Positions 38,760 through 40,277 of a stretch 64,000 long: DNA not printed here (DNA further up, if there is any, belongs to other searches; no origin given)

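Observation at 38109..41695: Three-gene cassette (secreted protein, ATP-grasp ligase, VOC/DUF1338-like enzyme) bracketed by two directly oriented copies of the 147-bp repeat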

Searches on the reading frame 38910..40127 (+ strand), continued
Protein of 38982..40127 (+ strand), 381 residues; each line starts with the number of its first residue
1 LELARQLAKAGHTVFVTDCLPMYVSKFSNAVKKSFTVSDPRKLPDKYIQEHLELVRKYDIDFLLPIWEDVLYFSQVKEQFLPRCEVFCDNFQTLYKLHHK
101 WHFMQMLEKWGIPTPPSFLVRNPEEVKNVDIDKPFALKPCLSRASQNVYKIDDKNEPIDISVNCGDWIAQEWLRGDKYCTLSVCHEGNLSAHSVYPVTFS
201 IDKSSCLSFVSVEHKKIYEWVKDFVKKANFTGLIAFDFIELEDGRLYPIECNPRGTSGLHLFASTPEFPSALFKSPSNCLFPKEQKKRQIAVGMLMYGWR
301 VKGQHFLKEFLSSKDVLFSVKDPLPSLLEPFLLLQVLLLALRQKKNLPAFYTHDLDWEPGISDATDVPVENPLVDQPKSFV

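Call 95: search_protein_families(library=ncbifam, proteins=[L173:2255-3892:+, L173:3894-4892:+, L173:4843-5709:+, L173:5702-6838:+, L173:6918-7913:+, L173:7992-9131:+, L149:9155-10330:+, L149:7917-9167:+], max_evalue=0.00001)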
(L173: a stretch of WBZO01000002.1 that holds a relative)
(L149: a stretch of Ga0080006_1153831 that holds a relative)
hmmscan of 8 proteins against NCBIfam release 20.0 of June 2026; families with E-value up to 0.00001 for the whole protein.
L173:2255-3892:+ (545 aa): 92 families (the best 25 are shown)
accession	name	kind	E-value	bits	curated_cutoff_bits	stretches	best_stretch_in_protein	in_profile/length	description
NF006754.0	PRK09274.1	equivalog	2.8e-172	573.8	478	1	13-544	3-549/555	fatty acid CoA ligase family protein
NF045785.1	OlefBLtnSynShew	equivalog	3.9e-151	504.2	850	1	38-539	31-548/552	olefin beta-lactone synthetase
NF045786.1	OlefBLtnSynXan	equivalog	1.7e-149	498.7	900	1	43-543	36-542/544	olefin beta-lactone synthetase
NF004837.0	PRK06187.1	subfamily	1.3e-52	178.8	476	1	12-495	5-479/531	long-chain-fatty-acid--CoA ligase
NF006182.0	PRK08316.1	subfamily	7.9e-39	133.5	663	1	13-488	9-460/523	fatty acyl-CoA synthetase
NF005307.0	PRK06839.1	equivalog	2.3e-36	125.5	748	1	23-540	10-491/496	o-succinylbenzoate--CoA ligase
NF009233.0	PRK12583.1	subfamily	1.3e-33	116.2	832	2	166-492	190-504/558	fatty acid CoA ligase family protein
TIGR01733.1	AA-adenyl-dom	subfamily_domain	1.4e-33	116.4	317.4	1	46-447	1-382/409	amino acid adenylation domain-containing protein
NF002966.0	PRK03640.1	equivalog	1.8e-33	115.9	556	1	24-541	11-479/483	o-succinylbenzoate--CoA ligase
NF006181.0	PRK08314.1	subfamily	1.2e-31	109.6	705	2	167-478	194-487/563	long-chain-fatty-acid--CoA ligase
NF005676.0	PRK07470.1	equivalog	8.8e-31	107.1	774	1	11-488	16-472/544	acyl-CoA synthetase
NF005858.0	PRK07787.1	subfamily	2.4e-30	105.4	575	1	63-480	40-411/471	acyl-CoA synthetase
NF005702.0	PRK07514.1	subfamily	2.8e-30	105.2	558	1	13-478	1-435/506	malonyl-CoA synthase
NF005714.0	PRK07529.1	subfamily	5.2e-30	104.4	632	1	171-541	212-575/640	acyl-CoA synthetase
TIGR01923.1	menE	equivalog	1.1e-29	103.6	330.15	1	46-499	1-408/442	o-succinylbenzoate--CoA ligase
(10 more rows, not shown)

L173:3894-4892:+ (332 aa): 32 families (the best 25 are shown)
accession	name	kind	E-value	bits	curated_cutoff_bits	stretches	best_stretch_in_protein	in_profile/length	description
NF042422.1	oxyalk_red_OleD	equivalog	1.4e-79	267.9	580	1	1-324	1-328/329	2-alkyl-3-oxoalkanoate reductase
NF042423.1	oxyalk_red_Shew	equivalog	1.2e-72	244.8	580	1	2-319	10-330/331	2-alkyl-3-oxoalkanoate reductase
TIGR03466.1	HpnA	hypoth_equivalog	3.7e-38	131.2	367.65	1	1-328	1-325/327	hopanoid-associated sugar epimerase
TIGR04180.1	EDH_00030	hypoth_equivalog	7e-25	87.7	475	1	4-247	2-257/297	NAD-dependent 4,6-dehydratase LegB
NF052578.1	StrlDmthSdmBMthl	equivalog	1e-24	87.9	600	1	1-327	1-325/328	sterol demethylase protein SdmB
TIGR01181.1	dTDP_gluc_dehyt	equivalog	3.1e-24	85.6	365.1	1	3-248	2-263/321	dTDP-glucose 4,6-dehydratase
TIGR01746.1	Thioester-redct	subfamily_domain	4.4e-19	69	213.35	1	63-238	87-273/371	thioester reductase domain-containing protein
NF011728.1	PRK15181.1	equivalog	1.7e-17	63.4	760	1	48-249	74-285/348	Vi polysaccharide biosynthesis UDP-N-acetylglucosaminuronic acid C-4 epimerase TviC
TIGR02622.1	CDP_4_6_dhtase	equivalog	5e-16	58.8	278.45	1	2-146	6-162/352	CDP-glucose 4,6-dehydratase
NF058621.1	DiazavRedAvaA7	equivalog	5e-15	55.9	400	1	1-256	1-257/304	3-diazoavenalumate denitrifying reductase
TIGR02197.1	heptose_epim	equivalog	8.6e-14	51.4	274.6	1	4-151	2-151/316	ADP-glyceromanno-heptose 6-epimerase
TIGR01179.1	galE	equivalog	6.7e-13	48.2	262.3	1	3-151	2-158/332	UDP-glucose 4-epimerase GalE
TIGR01214.1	rmlD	equivalog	1.1e-12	47.6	224.05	1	3-216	2-199/285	dTDP-4-dehydrorhamnose reductase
NF043036.1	ErythonDh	equivalog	5e-10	39.1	325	1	1-146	1-157/321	D-erythronate dehydrogenase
NF041293.1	G6PDh_Azf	equivalog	8.5e-10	38.5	400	1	3-119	5-122/252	NAD-dependent glucose-6-phosphate dehydrogenase Azf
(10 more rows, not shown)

L173:4843-5709:+ (288 aa): 7 families
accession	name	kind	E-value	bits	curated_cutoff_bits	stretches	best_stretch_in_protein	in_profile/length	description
NF045700.1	AHLLactAttM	equivalog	1.6e-18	67.1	390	1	13-242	4-218/257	AttM family quorum-quenching N-acyl homoserine lactonase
NF047925.1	pyridox_lacton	equivalog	2.2e-13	50.6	325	1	13-282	6-259/268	4-pyridoxolactonase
NF047976.1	lactonase_AhlS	equivalog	1.5e-09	37.4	475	1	37-122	39-122/276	AhlS family quorum-quenching N-acyl homoserine lactonase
NF045699.1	AHLLactAiiA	equivalog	9.5e-08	31.5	375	0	12-117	4-109/251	quorum-quenching N-acyl homoserine lactonase AiiA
TIGR02651.1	RNase_Z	equivalog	2e-06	27.1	292.95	1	92-123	40-71/302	ribonuclease Z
NF000801.0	PRK00055.1-3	equivalog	3.7e-06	26.2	252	1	93-123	43-73/307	ribonuclease Z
NF047979.1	lactonase_AidB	equivalog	6.7e-06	25.6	360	0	94-123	84-113/271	AidB family quorum-quenching N-acyl homoserine lactonase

L173:5702-6838:+ (378 aa): 0 families

L173:6918-7913:+ (331 aa): 10 families
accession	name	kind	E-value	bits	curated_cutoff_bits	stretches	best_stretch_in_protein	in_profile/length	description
NF005541.0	PRK07204.1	equivalog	5.8e-105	351.3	402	1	7-330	5-328/329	beta-ketoacyl-ACP synthase III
NF006829.0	PRK09352.1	subfamily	7.5e-66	222.3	249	1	7-331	5-321/322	beta-ketoacyl-ACP synthase 3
TIGR00747.1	fabH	subfamily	7.1e-58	196.2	292.1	1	8-330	4-321/322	beta-ketoacyl-ACP synthase III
NF004623.0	PRK05963.1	equivalog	5.6e-54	183.6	437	1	8-329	7-326/328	beta-ketoacyl-ACP synthase III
NF006720.0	PRK09258.1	equivalog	3.6e-31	108.7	285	1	10-323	9-330/338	3-oxoacyl-ACP synthase III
NF005703.0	PRK07515.1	equivalog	2.3e-21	76.1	304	1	55-329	97-370/373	beta-ketoacyl-ACP synthase III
NF005308.0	PRK06840.1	equivalog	1.7e-20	73.4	315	1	8-325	6-329/339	3-oxoacyl-ACP synthase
NF009519.0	PRK12880.1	equivalog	1.9e-15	57.1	436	1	45-331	49-338/353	beta-ketoacyl-ACP synthase III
NF003274.0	PRK04262.1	equivalog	1.4e-12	47.3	244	1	8-321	4-298/347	hydroxymethylglutaryl-CoA synthase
NF005293.2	PRK06816.1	subfamily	9e-09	34.8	450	0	37-155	38-160/378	StlD/DarB family beta-ketosynthase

L173:7992-9131:+ (379 aa): 3 families
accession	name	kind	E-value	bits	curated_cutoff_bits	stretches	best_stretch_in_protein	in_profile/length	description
NF005315.0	PRK06849.1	equivalog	1e-114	383.6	406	1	3-378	6-385/389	hypothetical protein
NF009405.0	PRK12767.1-4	equivalog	2.9e-06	26.5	390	1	3-271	2-269/320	carbamoyl phosphate synthase-like protein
NF009406.0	PRK12767.1-5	equivalog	5.6e-06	25.7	271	0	7-271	10-274/327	carbamoyl phosphate synthase-like protein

L149:9155-10330:+ (391 aa): 0 families

L149:7917-9167:+ (416 aa): 5 families
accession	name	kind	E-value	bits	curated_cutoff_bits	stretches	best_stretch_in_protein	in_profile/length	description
NF005315.0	PRK06849.1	equivalog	1.4e-125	419.3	406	1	30-416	4-384/389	hypothetical protein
NF009405.0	PRK12767.1-4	equivalog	8.5e-10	38.1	390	1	83-311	51-272/320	carbamoyl phosphate synthase-like protein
NF009402.0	PRK12767.1-1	equivalog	8.2e-09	34.7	218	1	54-304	29-275/329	carbamoyl phosphate synthase-like protein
NF009406.0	PRK12767.1-5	equivalog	2.5e-06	26.8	271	0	38-311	11-278/327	carbamoyl phosphate synthase-like protein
NF009404.0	PRK12767.1-3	equivalog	4.4e-06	25.8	316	0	83-187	50-156/344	carbamoyl phosphate synthase-like protein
